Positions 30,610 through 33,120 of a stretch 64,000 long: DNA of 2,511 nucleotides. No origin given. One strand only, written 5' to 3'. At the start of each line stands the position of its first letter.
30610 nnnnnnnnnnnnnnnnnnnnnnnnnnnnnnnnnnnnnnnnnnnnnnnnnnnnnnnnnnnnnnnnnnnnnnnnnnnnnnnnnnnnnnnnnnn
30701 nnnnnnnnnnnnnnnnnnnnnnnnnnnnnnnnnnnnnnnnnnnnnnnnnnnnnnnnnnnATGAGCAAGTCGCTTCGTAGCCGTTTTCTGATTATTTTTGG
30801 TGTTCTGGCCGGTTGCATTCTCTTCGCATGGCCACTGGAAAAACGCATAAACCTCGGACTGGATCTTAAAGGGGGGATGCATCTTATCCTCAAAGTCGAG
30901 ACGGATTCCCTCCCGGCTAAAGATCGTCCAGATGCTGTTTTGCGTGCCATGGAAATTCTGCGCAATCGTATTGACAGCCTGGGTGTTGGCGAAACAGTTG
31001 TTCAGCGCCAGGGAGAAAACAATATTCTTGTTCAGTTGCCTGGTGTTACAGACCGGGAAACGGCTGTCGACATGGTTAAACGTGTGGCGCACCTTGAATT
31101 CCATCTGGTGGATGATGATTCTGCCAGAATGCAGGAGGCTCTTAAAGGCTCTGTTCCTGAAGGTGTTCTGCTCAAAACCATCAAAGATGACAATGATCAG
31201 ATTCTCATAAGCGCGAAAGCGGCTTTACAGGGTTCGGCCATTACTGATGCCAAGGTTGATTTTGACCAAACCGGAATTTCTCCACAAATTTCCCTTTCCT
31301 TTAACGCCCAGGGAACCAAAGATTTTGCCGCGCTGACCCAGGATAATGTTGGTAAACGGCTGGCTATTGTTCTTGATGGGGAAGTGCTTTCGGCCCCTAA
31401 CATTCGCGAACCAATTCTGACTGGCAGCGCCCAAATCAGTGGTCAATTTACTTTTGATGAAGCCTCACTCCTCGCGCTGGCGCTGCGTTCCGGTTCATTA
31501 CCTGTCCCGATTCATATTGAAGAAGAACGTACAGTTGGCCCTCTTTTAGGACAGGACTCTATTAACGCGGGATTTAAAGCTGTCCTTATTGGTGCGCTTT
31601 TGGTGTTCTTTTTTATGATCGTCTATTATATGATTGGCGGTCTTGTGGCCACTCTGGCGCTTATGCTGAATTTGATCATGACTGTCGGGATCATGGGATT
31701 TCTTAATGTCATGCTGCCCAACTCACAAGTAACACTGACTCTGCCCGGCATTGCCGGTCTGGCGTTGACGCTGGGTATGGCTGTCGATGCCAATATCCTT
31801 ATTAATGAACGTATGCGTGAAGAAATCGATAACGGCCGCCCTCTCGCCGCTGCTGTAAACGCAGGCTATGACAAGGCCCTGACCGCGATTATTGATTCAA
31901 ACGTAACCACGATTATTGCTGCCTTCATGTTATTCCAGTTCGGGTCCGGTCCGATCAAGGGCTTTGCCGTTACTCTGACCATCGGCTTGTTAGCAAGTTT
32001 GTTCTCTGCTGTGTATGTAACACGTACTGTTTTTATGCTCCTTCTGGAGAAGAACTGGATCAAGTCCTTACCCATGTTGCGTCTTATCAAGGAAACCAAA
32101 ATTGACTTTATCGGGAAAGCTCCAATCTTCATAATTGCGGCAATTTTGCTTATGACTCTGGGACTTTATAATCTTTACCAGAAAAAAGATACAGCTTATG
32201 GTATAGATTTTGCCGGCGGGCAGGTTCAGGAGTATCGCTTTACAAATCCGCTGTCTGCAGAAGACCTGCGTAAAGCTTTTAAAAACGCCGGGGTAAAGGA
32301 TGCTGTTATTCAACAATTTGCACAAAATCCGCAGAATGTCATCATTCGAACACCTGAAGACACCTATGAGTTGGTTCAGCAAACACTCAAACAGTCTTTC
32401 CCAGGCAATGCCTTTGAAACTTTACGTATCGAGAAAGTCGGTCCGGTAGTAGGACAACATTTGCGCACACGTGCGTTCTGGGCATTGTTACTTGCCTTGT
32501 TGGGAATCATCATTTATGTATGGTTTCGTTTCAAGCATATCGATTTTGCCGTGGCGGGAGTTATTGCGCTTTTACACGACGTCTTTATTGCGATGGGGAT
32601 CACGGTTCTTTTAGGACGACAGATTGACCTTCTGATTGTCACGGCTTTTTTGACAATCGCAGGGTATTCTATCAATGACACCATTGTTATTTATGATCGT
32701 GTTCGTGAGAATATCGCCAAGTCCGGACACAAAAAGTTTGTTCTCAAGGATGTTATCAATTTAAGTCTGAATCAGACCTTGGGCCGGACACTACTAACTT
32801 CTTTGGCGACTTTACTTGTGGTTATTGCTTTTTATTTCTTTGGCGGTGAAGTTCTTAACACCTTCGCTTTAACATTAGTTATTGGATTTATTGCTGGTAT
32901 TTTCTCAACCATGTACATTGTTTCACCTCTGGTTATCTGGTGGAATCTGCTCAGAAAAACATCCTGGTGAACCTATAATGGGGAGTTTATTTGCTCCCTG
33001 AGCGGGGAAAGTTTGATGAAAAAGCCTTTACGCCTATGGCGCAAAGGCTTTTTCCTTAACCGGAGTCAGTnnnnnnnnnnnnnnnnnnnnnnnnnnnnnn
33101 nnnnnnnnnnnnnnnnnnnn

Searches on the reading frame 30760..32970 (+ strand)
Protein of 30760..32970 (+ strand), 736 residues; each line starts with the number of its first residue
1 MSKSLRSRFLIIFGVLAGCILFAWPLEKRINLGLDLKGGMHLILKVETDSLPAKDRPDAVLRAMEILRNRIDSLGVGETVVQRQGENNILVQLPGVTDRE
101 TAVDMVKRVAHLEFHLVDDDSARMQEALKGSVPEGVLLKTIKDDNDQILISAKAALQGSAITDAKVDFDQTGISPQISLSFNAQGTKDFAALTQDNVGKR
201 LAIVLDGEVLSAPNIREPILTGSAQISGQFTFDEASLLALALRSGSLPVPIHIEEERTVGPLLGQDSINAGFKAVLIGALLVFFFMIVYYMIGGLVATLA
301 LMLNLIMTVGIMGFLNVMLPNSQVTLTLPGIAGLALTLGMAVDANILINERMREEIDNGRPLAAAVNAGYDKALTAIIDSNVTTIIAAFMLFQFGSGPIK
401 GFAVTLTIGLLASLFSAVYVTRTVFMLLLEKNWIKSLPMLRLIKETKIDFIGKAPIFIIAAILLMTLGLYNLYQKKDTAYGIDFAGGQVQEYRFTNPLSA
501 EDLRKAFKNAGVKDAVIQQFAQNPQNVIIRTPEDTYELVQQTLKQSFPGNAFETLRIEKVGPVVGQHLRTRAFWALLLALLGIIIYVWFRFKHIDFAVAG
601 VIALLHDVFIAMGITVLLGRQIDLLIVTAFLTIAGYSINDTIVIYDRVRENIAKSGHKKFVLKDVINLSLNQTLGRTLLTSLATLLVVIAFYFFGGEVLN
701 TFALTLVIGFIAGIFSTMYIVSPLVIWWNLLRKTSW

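Call 79: search_protein_families(library=pfam, proteins=[window:30760-32970:+], max_evalue=0.00001)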
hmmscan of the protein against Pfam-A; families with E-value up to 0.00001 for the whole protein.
window:30760-32970:+ (736 aa): 5 families
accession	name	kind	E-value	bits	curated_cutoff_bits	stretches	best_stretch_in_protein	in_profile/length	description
PF02355.23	SecD_SecF_C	-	2.8e-77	258.9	20.5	2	551-729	12-187/189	Protein export membrane protein SecD/SecF, C-terminal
PF22599.2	SecDF_P1_head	-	3.5e-36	124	27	1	142-249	7-114/114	SecDF, P1 head subdomain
PF21760.3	SecD_1st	-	8.5e-24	83.2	27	1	62-119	3-60/60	Protein translocase subunit SecDF, P1 domain, N-terminal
PF07549.19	Sec_GG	-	2e-07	30.7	20.3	0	28-49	6-27/28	SecD/SecF GG Motif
PF03176.21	MMPL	-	4.8e-06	26.2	20.5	1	273-428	147-301/333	MMPL family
